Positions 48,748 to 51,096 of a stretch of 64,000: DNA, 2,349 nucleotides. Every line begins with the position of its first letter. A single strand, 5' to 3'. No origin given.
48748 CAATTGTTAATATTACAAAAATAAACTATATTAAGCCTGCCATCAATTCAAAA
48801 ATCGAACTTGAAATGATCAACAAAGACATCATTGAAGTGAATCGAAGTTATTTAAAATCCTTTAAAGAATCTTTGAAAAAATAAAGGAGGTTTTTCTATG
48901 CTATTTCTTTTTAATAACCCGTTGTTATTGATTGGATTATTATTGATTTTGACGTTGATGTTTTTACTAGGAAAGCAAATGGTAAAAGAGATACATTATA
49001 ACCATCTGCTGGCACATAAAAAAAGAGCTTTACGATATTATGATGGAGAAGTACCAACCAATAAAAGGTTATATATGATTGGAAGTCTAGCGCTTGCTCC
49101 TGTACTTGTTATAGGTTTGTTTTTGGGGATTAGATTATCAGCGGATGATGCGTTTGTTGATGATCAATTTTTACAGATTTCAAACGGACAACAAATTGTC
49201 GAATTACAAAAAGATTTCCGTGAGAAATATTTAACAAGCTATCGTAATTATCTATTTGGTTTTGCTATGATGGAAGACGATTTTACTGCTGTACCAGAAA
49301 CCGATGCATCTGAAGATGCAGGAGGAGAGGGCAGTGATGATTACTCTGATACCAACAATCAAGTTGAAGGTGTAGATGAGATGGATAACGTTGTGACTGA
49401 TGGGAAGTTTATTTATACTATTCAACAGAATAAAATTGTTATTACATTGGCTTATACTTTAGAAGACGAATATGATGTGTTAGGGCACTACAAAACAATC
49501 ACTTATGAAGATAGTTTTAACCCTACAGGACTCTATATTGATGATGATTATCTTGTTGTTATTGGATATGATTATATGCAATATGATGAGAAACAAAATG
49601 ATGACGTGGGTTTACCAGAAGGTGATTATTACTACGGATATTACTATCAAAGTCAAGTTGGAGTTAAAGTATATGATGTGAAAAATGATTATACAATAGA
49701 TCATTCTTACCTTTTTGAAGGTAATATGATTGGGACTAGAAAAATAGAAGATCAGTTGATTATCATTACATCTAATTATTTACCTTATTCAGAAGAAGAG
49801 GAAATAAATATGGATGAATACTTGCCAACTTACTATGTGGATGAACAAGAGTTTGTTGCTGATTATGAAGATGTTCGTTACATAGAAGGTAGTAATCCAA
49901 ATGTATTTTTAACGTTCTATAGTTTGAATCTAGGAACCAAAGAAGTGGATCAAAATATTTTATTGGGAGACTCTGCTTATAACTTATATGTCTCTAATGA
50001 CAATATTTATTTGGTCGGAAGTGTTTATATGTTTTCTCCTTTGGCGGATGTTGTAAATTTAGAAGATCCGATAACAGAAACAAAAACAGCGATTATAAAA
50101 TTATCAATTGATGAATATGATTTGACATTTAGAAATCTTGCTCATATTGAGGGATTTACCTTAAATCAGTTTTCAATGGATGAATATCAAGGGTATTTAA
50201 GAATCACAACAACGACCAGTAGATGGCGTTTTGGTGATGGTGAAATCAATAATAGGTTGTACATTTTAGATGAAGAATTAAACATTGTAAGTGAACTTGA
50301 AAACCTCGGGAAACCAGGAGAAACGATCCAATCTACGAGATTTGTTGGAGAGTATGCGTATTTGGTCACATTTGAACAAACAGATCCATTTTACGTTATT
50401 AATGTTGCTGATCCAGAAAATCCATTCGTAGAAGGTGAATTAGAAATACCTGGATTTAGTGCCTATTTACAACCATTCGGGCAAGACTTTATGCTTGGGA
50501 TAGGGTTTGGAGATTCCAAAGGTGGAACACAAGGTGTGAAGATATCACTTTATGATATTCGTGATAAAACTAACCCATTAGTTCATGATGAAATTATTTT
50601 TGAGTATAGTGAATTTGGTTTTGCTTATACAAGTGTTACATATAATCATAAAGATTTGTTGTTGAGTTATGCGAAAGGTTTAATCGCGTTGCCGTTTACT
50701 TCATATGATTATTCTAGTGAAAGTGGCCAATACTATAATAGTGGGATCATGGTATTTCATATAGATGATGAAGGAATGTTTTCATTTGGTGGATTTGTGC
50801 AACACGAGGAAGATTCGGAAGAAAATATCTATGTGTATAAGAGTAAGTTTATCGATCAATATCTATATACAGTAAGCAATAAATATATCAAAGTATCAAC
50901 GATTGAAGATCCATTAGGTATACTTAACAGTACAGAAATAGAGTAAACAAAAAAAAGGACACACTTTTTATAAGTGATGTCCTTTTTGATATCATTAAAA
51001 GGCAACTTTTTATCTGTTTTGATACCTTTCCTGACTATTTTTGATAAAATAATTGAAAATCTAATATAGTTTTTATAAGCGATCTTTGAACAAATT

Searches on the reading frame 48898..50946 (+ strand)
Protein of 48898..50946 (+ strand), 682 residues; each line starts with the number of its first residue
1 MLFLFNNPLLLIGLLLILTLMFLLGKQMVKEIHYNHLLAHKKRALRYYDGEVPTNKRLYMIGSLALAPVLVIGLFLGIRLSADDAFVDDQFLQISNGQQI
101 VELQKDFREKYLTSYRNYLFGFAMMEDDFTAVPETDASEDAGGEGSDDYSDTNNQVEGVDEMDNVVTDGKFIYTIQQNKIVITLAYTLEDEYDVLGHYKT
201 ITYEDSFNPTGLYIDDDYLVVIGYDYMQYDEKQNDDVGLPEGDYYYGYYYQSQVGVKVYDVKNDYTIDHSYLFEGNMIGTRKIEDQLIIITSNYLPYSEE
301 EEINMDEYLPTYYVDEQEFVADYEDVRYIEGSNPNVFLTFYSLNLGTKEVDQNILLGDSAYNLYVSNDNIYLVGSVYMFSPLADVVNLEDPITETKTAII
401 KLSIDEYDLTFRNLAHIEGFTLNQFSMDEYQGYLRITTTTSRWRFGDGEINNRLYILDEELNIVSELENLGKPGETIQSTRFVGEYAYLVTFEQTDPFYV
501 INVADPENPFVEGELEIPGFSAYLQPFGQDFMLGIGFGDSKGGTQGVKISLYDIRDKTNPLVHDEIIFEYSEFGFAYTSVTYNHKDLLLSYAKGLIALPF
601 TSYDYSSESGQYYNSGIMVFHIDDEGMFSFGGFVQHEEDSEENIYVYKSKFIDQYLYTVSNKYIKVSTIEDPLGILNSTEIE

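Call 78: search_protein_families(library=pfam, proteins=[window:48898-50946:+], max_evalue=0.00001)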
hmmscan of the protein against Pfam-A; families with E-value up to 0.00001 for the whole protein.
window:48898-50946:+ (682 aa): 1 family
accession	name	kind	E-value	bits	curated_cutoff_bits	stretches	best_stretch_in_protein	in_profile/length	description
PF09826.15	Beta_propel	-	6e-115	385.4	22.4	1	149-670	1-493/495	Beta propeller domain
